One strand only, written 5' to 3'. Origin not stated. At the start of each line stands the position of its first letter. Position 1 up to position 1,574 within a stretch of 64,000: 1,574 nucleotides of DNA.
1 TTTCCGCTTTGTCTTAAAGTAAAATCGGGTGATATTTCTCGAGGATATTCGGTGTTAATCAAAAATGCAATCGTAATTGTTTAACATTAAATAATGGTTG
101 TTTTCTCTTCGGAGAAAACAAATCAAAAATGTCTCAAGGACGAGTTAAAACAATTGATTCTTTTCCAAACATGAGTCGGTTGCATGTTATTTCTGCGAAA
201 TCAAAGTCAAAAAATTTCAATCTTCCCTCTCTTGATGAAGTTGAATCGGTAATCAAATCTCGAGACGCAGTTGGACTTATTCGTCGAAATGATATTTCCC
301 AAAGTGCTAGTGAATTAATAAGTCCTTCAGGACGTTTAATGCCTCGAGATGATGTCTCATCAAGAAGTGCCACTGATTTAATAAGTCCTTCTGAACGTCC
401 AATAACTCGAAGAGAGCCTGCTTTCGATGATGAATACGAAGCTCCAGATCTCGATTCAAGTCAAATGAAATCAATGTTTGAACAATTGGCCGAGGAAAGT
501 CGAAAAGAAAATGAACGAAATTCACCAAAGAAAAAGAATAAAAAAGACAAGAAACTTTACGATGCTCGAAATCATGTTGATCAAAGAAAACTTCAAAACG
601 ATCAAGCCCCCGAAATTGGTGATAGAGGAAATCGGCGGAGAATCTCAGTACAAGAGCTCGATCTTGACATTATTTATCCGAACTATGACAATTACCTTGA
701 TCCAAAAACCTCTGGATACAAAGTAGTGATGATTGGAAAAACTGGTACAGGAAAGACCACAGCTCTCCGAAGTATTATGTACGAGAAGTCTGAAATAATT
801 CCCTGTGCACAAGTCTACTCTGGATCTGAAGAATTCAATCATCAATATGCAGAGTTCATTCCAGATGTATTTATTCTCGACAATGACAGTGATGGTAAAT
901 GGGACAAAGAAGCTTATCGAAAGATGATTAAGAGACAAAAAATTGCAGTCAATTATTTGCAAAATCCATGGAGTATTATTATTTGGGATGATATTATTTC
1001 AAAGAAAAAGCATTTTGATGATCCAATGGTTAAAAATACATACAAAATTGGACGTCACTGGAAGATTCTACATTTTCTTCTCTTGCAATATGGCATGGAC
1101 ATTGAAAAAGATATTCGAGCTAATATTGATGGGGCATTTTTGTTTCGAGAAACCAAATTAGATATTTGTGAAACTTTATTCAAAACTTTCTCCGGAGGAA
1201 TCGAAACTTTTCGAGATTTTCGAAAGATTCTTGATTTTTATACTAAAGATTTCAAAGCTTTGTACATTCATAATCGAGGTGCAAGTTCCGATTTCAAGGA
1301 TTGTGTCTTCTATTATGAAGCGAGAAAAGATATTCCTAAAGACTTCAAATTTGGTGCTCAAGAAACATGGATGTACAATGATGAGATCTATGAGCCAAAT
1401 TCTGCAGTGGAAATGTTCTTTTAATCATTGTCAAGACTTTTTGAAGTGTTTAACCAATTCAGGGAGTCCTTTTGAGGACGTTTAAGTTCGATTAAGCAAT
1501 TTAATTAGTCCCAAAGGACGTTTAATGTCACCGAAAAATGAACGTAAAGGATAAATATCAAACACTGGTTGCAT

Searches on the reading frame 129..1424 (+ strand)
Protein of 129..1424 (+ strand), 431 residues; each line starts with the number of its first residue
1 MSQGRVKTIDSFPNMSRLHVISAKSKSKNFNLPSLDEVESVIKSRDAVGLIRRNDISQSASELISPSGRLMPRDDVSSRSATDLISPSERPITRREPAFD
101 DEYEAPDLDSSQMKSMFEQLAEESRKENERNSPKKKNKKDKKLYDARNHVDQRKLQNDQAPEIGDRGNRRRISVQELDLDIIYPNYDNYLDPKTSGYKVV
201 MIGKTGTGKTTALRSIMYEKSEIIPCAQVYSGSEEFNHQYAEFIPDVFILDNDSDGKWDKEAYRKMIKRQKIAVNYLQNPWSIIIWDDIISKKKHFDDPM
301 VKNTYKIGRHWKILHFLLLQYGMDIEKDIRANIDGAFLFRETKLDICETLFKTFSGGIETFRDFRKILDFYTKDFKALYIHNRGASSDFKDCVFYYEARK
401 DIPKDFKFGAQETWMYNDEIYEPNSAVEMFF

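Call 5: search_protein_families(library=pfam, proteins=[window:129-1424:+])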
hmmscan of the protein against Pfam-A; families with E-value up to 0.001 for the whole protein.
window:129-1424:+ (431 aa): 1 family
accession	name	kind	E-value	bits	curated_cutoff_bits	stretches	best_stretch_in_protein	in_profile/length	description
PF04665.18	Pox_A32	-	1.6e-06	28.2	22.8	1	195-334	12-150/242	Poxvirus A32 protein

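Call 48: find_homologous_proteins(query=window:129-1424:+, max_evalue=0.00001)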
Query window:129-1424:+ (431 aa): 12 proteins with E <= 0.00001 among 5834 candidates.
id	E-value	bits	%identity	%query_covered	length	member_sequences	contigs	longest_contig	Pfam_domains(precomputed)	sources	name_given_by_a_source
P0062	2.2e-274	928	95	99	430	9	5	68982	PF04665.19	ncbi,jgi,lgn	jgi:hypothetical protein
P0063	5.5e-137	475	55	99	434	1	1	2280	PF04665.19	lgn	-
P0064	3.2e-136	473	56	95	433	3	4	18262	PF04665.19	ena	-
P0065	8.0e-62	228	42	58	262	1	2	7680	-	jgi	jgi:hypothetical protein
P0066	7.6e-57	211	39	59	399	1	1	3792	-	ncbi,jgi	jgi:hypothetical protein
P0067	2.0e-56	210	39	59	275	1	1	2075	-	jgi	jgi:energy-coupling factor transporter ATP-binding protein EcfA2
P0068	3.0e-56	209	37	59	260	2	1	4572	PF00931.29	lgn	-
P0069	1.8e-55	207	40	59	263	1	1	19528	-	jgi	jgi:hypothetical protein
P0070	1.1e-54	204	40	58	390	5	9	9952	-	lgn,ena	-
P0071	4.3e-53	199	37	59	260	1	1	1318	-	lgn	-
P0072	7.4e-52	195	42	58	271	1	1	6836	-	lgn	-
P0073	4.4e-51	192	36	66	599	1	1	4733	PF05203.22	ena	-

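Call 57: find_encoding_contigs(protein=P0062, flank=10000, max_places=3)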
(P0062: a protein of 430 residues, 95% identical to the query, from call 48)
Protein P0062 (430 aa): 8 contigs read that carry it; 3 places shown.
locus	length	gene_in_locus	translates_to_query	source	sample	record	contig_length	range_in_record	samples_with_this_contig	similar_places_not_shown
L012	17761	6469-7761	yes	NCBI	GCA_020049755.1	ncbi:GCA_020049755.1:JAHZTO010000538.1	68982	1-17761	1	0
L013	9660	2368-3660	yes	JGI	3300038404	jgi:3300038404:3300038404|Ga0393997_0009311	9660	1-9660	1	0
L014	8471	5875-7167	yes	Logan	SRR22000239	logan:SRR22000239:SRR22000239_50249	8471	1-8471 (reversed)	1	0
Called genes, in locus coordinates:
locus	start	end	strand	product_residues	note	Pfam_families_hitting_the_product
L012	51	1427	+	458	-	PF00186:DHFR_1, PF00303:Thymidylat_synt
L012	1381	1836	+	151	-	-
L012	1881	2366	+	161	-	-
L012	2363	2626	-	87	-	-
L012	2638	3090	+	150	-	-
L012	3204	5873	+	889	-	PF03477:ATP-cone, PF00317:Ribonuc_red_lgN, PF02867:Ribonuc_red_lgC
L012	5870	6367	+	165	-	-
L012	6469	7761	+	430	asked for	PF04665:Pox_A32 (weak)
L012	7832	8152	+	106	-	-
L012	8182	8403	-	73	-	-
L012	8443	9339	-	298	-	PF00069:Pkinase, PF07714:PK_Tyr_Ser-Thr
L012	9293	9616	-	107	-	-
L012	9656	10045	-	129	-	-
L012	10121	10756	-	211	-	PF03031:NIF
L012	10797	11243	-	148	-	-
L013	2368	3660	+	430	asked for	PF04665:Pox_A32 (weak)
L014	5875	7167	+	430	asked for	PF04665:Pox_A32 (weak)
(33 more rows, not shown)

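Call 74: find_encoding_contigs(protein=window:129-1424:+, flank=10000, max_places=2)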
Protein window:129-1424:+ (431 aa): 3 contigs read that carry it; 2 places shown.
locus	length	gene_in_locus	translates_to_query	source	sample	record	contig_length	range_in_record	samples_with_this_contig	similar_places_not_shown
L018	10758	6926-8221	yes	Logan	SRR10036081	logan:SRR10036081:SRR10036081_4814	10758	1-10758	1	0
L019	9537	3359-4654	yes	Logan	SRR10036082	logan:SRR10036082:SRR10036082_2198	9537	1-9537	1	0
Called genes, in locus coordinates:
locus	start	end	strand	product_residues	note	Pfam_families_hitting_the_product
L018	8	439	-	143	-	-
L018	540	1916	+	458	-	PF00186:DHFR_1, PF00303:Thymidylat_synt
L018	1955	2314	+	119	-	-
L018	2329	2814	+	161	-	-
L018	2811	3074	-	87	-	-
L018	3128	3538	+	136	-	-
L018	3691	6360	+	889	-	PF03477:ATP-cone, PF00317:Ribonuc_red_lgN, PF02867:Ribonuc_red_lgC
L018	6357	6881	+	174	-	-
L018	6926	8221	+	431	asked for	PF04665:Pox_A32 (weak)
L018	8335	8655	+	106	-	-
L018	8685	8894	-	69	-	-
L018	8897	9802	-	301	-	PF00069:Pkinase, PF07714:PK_Tyr_Ser-Thr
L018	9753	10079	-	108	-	-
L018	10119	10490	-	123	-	-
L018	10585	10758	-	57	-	?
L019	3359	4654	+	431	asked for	PF04665:Pox_A32 (weak)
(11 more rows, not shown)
